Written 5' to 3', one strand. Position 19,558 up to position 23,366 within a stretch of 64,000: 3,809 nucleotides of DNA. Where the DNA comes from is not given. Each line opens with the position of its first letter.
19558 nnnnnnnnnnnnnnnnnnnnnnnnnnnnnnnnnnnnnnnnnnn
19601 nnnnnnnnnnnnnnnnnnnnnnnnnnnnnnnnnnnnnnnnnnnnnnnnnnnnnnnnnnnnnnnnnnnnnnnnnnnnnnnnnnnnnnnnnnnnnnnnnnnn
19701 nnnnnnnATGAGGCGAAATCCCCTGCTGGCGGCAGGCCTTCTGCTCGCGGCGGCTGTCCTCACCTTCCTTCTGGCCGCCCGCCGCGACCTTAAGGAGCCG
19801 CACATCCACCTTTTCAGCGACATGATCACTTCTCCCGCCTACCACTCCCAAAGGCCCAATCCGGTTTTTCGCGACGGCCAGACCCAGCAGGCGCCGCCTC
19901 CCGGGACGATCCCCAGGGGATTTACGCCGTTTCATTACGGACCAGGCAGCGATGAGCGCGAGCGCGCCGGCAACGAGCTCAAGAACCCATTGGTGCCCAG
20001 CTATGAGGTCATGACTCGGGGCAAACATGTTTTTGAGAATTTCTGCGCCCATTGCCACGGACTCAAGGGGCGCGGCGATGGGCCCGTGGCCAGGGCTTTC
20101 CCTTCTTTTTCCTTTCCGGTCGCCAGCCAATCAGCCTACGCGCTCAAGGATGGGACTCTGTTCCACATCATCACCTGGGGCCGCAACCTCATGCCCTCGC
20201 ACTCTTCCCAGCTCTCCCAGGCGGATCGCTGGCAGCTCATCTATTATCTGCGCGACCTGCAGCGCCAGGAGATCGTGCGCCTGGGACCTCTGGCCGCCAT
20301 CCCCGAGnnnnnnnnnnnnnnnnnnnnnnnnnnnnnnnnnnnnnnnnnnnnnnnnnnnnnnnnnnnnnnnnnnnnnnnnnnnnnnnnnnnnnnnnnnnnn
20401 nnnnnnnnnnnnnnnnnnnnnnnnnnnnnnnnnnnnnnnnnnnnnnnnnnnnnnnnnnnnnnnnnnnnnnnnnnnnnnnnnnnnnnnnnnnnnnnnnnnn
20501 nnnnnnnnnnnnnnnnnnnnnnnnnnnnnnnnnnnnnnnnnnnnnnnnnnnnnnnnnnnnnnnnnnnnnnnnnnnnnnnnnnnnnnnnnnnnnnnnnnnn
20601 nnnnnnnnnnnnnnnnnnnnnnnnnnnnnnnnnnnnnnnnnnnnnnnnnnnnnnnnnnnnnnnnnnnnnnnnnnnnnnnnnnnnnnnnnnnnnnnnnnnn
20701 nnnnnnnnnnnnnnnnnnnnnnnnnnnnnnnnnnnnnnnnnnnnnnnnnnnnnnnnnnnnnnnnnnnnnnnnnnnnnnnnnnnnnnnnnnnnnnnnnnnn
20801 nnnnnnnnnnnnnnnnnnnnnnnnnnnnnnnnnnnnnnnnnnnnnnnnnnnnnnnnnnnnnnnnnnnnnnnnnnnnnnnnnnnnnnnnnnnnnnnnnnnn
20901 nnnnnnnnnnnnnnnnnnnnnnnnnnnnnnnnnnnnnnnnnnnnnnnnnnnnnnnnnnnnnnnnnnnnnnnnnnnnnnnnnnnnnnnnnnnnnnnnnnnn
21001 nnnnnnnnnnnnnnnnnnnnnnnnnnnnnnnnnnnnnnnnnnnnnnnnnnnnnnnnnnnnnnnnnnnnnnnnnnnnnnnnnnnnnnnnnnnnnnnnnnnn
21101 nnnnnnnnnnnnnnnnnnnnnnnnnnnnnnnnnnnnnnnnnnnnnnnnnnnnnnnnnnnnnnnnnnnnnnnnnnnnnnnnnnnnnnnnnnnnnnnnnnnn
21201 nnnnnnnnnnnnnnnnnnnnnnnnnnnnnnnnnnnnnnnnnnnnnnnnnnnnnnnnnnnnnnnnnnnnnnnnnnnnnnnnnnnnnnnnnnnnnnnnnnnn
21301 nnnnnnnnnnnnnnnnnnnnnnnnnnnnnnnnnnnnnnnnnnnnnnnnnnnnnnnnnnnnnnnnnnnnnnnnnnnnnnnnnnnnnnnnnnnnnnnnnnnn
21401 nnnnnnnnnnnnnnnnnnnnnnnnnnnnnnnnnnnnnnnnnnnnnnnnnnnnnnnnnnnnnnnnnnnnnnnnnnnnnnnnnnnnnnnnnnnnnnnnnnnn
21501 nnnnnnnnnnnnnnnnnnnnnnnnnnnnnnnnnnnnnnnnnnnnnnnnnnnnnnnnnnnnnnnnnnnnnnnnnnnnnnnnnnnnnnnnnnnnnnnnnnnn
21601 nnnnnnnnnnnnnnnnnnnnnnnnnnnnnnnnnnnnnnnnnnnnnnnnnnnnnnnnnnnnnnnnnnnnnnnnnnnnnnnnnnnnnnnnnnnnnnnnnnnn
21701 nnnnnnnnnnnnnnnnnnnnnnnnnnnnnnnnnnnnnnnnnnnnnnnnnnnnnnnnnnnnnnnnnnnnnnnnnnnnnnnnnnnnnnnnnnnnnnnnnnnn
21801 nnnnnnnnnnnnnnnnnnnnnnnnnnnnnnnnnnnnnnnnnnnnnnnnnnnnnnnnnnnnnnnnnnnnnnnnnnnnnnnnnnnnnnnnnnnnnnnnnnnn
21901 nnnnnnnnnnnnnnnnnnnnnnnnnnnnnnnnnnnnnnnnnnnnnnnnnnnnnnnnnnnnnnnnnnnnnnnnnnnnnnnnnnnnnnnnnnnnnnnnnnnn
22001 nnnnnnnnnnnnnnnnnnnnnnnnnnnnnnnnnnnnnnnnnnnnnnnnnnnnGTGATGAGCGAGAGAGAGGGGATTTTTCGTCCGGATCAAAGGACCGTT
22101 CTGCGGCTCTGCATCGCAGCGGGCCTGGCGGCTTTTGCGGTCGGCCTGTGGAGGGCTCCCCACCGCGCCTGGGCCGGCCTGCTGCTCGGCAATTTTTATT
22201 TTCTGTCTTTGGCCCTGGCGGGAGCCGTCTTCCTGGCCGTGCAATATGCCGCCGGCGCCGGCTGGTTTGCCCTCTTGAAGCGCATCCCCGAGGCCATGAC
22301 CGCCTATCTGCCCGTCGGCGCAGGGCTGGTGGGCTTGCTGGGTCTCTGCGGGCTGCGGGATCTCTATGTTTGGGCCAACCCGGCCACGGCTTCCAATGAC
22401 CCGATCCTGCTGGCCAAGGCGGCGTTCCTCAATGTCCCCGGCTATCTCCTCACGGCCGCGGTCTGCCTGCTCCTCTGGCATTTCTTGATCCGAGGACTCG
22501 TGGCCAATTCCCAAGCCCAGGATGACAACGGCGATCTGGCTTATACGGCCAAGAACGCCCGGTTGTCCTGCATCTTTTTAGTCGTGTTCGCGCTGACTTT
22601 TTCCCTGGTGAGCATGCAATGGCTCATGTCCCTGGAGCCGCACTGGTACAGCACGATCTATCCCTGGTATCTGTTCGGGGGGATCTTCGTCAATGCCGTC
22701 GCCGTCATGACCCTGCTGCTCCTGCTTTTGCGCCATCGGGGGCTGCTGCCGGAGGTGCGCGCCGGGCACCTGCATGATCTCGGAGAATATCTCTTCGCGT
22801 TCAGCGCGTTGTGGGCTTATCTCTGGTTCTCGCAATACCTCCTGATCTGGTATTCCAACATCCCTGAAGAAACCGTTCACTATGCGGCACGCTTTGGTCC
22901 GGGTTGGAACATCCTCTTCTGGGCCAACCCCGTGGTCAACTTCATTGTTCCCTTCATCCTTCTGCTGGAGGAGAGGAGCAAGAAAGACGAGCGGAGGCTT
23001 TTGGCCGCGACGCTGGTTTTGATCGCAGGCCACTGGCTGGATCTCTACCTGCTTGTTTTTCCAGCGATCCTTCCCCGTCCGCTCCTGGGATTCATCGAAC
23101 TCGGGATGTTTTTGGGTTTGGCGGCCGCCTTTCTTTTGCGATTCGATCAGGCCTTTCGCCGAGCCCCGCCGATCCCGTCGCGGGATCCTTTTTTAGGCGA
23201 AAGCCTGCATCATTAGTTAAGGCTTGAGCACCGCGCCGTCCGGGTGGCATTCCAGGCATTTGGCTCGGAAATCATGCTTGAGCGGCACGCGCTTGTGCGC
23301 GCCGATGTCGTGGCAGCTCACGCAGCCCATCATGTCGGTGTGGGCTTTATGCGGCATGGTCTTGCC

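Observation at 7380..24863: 17-kb respiratory supercluster: bc-like complex, Cyc2-like porin-cytochrome, ACIII and a NapC/ImcH-like multiheme cytochrome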

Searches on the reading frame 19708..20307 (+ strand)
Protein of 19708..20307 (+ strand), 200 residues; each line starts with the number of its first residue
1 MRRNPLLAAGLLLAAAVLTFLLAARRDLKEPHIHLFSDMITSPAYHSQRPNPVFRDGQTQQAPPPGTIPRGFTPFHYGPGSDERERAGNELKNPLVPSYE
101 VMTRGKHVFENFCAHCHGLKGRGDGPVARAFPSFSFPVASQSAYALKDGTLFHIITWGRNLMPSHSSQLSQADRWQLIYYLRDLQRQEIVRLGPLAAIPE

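Call 75: search_solved_structures(query=window:19708-20307:+, max_evalue=0.01)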
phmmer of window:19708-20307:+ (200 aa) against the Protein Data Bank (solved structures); distinct sequences matched with E-value up to 0.01: 15.
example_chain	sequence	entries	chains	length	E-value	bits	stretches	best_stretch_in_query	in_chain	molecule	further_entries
6btm_E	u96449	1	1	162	1.9e-25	93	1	30-186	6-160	Alternative Complex III subunit E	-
6f0k_E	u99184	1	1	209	9.2e-23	84.2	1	17-189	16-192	Quinol:cytochrome c oxidoreductase monoheme cytochrome subunit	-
6h5l_B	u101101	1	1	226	4.2e-16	62.5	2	91-188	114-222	Conserved hypothetical cytochrome protein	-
7o9u_A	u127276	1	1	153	1.4e-10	44.4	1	76-185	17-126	Cytochrome c552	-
6lod_E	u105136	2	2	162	3.1e-10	43.3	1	39-187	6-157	Cytochrome c domain-containing protein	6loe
9vr0_A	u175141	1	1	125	4.7e-10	42.7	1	90-185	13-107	Cytochrome c552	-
8k9e_E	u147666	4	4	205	5.2e-06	29.5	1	37-188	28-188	Cytochrome c domain-containing protein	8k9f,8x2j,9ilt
7o38_A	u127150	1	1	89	4.8e-05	26.4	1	105-187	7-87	Cytochrome c-552 Ks_3357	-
3mk7_C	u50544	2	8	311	9.6e-05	25.4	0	102-182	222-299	Cytochrome c oxidase, cbb3-type, subunit P | Cbb3-type cytochrome c oxidase subunit CcoP1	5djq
9g83_v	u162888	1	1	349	0.0029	20.5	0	102-184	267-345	Cbb3-type cytochrome c oxidase subunit CcoP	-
7vzg_C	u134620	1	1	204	0.0029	20.5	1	99-188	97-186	Cytochrome c, mono-and diheme variants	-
8smr_G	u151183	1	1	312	0.0033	20.4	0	103-171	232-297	Cbb3-type cytochrome c oxidase subunit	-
7vzr_C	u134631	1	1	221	0.0035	20.3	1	99-188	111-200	Cytochrome c, mono-and diheme variants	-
8snh_G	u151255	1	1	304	0.0037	20.2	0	103-166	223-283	Cbb3-type cytochrome c oxidase subunit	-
9wcx_U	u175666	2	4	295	0.0049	19.8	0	101-182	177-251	Cytochrome bc1 complex cytochrome c subunit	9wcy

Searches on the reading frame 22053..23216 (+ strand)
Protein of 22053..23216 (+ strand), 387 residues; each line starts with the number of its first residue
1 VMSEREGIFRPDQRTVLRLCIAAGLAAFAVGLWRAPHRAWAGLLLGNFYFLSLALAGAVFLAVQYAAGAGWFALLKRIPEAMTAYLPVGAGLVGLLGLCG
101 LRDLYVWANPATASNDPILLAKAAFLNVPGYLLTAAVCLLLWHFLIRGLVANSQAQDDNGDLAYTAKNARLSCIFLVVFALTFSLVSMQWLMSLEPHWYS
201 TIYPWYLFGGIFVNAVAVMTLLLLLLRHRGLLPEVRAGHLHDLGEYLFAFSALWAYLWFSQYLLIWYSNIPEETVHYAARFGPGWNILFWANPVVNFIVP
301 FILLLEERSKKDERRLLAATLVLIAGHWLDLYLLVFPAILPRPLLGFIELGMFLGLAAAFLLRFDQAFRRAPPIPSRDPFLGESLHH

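Call 5: search_protein_families(library=pfam, proteins=[window:22053-23216:+], max_evalue=0.01)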
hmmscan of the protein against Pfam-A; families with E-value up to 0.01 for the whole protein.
window:22053-23216:+ (387 aa): 0 families

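Call 12: search_protein_families(library=ncbifam, proteins=[window:22053-23216:+], max_evalue=0.01)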
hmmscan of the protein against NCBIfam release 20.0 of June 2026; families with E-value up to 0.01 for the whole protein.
window:22053-23216:+ (387 aa): 0 families

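Call 74: search_solved_structures(query=window:22053-23216:+, max_evalue=0.01)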
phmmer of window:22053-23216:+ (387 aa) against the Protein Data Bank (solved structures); distinct sequences matched with E-value up to 0.01: 8.
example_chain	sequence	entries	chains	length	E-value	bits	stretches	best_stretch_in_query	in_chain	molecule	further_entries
6btm_F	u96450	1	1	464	2.2e-66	227.7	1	35-386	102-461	Alternative Complex III subunit F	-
6f0k_F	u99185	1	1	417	2.3e-54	188.2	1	17-385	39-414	ActF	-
6lod_F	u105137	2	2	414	5e-37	131.1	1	29-377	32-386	Uncharacterized protein ActF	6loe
8k9e_F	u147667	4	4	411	9.4e-35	123.6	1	19-382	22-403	Quinol:cytochrome c oxidoreductase quinone-binding subunit 2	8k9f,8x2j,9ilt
6f0k_C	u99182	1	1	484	2.8e-10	43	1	182-338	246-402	Polysulphide reductase NrfD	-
6btm_C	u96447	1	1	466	1e-06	31.2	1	182-373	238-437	Alternative Complex III subunit C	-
8k9e_C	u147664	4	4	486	2.1e-05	26.9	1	180-337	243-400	Polysulphide reductase NrfD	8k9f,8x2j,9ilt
6lod_C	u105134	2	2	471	9e-05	24.9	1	181-336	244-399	Polysulphide reductase NrfD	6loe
